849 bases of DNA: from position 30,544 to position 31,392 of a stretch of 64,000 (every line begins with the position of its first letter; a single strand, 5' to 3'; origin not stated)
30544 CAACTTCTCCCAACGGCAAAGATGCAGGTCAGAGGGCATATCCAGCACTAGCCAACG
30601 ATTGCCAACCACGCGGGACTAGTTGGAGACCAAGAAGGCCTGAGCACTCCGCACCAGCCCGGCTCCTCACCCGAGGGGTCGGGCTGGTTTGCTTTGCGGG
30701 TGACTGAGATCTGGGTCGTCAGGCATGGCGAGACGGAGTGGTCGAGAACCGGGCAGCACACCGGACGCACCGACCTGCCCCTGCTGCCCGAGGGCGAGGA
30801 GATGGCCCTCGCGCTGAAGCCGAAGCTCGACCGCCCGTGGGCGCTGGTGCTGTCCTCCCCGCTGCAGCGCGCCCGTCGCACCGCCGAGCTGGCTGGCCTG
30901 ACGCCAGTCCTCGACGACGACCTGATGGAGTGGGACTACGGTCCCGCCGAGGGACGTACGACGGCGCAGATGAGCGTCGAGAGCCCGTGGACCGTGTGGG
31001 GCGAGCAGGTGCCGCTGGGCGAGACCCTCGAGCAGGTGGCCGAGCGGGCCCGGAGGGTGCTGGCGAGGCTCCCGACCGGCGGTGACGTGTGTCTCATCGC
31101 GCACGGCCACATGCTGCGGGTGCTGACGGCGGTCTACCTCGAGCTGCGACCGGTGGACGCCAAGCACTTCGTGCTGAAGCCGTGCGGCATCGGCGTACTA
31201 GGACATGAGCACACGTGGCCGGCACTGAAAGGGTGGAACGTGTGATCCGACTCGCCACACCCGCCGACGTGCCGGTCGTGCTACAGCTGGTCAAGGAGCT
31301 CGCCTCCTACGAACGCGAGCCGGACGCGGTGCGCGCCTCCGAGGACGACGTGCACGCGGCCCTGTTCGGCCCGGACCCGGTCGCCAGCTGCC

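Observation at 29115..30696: Decayed integrative element that targets the 3' end of the Ni-SOD gene sodN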

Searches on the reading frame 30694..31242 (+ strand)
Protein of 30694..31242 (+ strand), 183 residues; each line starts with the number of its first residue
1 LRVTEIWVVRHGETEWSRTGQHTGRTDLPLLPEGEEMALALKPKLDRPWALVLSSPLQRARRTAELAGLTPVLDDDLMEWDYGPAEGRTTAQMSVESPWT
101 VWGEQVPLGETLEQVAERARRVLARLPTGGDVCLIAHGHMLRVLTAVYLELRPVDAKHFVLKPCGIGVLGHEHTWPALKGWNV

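Call 11: search_protein_families(library=pfam, proteins=[window:30694-31242:+], max_evalue=0.01)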
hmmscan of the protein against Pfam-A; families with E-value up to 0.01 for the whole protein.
window:30694-31242:+ (183 aa): 1 family
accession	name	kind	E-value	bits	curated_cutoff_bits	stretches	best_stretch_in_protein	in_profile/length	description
PF00300.27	His_Phos_1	-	1.5e-40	139.4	21.7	1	6-182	1-192/194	Histidine phosphatase superfamily (branch 1)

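Call 34: find_homologous_proteins(query=window:30694-31242:+, max_evalue=1e-30)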
Query window:30694-31242:+ (183 aa): 7788 proteins with E <= 1e-30 among 8000 candidates; the best 120 are listed.
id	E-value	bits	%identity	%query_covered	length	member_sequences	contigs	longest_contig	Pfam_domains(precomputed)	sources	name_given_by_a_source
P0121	5.4e-118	410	99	99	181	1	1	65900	PF00300.28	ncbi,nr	ncbi:MAG: Phosphoglycerate mutase [Frankiales bacterium]|nr:Phosphoglycerate mutase [Frankiales bact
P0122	5.7e-94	331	80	99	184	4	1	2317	PF00300.28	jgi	jgi:probable phosphoglycerate mutase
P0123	4.6e-91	322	80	99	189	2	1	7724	PF00300.28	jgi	jgi:broad specificity phosphatase PhoE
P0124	8.3e-91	321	79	97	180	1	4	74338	PF00300.28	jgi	jgi:broad specificity phosphatase PhoE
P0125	3.3e-90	319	79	98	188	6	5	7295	PF00300.28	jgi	jgi:broad specificity phosphatase PhoE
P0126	1.3e-89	317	79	97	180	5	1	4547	PF00300.28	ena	-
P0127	1.9e-89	317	77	99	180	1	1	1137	PF00300.28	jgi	jgi:probable phosphoglycerate mutase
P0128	1.1e-88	314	79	97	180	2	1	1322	PF00300.28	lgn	-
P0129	2.1e-87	310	77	98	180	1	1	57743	PF00300.28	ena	-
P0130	2.8e-87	310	76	99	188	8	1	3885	PF00300.28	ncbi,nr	ncbi:MAG: Phosphoglycerate mutase [Frankiales bacterium]|nr:Phosphoglycerate mutase [Frankiales bact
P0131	4.6e-87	309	78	97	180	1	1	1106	PF00300.28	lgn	-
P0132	1.5e-86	307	76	99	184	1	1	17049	PF00300.28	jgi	jgi:broad specificity phosphatase PhoE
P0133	3.1e-86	306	76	98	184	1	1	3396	PF00300.28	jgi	jgi:broad specificity phosphatase PhoE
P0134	7.6e-86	305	76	99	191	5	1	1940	PF00300.28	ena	-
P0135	7.6e-86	305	74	98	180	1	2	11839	PF00300.28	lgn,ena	-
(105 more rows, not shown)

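Call 35: find_encoding_contigs(protein=P0124, flank=5000, max_places=3)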
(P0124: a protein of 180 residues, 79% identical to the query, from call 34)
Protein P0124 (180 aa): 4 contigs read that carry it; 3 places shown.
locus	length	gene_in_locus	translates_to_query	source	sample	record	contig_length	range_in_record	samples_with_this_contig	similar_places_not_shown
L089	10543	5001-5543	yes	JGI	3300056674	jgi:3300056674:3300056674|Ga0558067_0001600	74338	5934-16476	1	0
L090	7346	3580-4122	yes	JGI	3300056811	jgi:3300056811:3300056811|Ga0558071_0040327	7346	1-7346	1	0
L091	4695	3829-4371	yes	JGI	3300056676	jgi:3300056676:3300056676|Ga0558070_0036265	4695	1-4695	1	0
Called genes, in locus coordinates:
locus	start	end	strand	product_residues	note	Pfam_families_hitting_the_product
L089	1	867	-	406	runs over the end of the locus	PF00390:malic, PF03949:Malic_M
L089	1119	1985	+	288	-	PF00497:SBP_bac_3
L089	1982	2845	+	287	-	PF00528:BPD_transp_1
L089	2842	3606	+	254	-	PF02463:SMC_N, PF00005:ABC_tran, PF13304:AAA_21 (weak)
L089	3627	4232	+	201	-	PF00908:dTDP_sugar_isom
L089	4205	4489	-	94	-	PF00717:Peptidase_S24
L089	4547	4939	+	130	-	PF09055:Sod_Ni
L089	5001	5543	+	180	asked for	PF00300:His_Phos_1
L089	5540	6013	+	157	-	PF00583:Acetyltransf_1, PF13673:Acetyltransf_10 (weak), PF13508:Acetyltransf_7, PF08445:FR47 (weak)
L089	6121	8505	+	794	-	PF00990:GGDEF, PF00563:EAL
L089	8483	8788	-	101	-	PF02537:CRCB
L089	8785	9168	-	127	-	PF02537:CRCB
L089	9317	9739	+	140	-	-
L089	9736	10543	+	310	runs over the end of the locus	PF04542:Sigma70_r2, PF04539:Sigma70_r3, PF08281:Sigma70_r4_2, PF04545:Sigma70_r4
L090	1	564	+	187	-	?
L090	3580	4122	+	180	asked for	PF00300:His_Phos_1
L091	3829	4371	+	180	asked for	PF00300:His_Phos_1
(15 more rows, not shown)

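Call 36: find_encoding_contigs(protein=P0129, flank=5000, max_places=2)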
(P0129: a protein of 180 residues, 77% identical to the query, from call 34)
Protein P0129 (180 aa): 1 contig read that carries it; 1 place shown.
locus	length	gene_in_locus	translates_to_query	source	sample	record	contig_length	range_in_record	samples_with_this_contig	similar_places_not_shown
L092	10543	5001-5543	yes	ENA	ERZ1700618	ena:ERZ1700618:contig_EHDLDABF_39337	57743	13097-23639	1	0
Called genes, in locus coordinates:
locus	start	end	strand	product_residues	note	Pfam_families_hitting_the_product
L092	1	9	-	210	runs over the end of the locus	PF03949:Malic_M (weak)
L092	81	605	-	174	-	PF00390:malic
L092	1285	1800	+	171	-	PF00497:SBP_bac_3 (weak)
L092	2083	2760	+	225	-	PF00528:BPD_transp_1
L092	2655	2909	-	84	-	-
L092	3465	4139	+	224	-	PF00908:dTDP_sugar_isom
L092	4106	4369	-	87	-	PF00717:Peptidase_S24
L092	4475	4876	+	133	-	PF09055:Sod_Ni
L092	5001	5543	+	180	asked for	PF00300:His_Phos_1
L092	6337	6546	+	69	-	-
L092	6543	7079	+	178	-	PF04542:Sigma70_r2, PF04539:Sigma70_r3 (faint)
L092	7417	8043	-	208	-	-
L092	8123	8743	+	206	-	-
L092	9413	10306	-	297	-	PF07536:HWE_HK, PF07568:HisKA_2, PF13581:HATPase_c_2, PF02518:HATPase_c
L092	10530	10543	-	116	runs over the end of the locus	PF12282:GAF_PdtaS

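Call 37: find_encoding_contigs(protein=P0123, flank=5000, max_places=2)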
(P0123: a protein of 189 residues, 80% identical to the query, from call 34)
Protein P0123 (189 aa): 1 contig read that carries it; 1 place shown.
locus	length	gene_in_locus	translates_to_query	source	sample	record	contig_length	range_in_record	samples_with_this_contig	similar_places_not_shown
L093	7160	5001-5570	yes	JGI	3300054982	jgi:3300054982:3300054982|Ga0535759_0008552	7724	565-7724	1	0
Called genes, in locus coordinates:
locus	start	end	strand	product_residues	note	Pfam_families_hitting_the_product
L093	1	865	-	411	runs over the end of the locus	PF00390:malic, PF00208:ELFV_dehydrog (faint), PF03949:Malic_M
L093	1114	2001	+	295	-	PF00497:SBP_bac_3, PF10613:Lig_chan-Glu_bd (weak)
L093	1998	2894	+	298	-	PF00528:BPD_transp_1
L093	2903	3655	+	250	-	PF00005:ABC_tran, PF02463:SMC_N (weak), PF13304:AAA_21 (weak)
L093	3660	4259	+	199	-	PF00908:dTDP_sugar_isom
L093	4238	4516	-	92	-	PF00717:Peptidase_S24, PF10502:Peptidase_S26 (weak)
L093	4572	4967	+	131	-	PF09055:Sod_Ni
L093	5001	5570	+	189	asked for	PF00300:His_Phos_1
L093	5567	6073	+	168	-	PF00583:Acetyltransf_1, PF13673:Acetyltransf_10 (weak), PF13508:Acetyltransf_7, PF08445:FR47 (weak)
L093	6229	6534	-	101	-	PF02537:CRCB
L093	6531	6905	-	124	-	PF02537:CRCB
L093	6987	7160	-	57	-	?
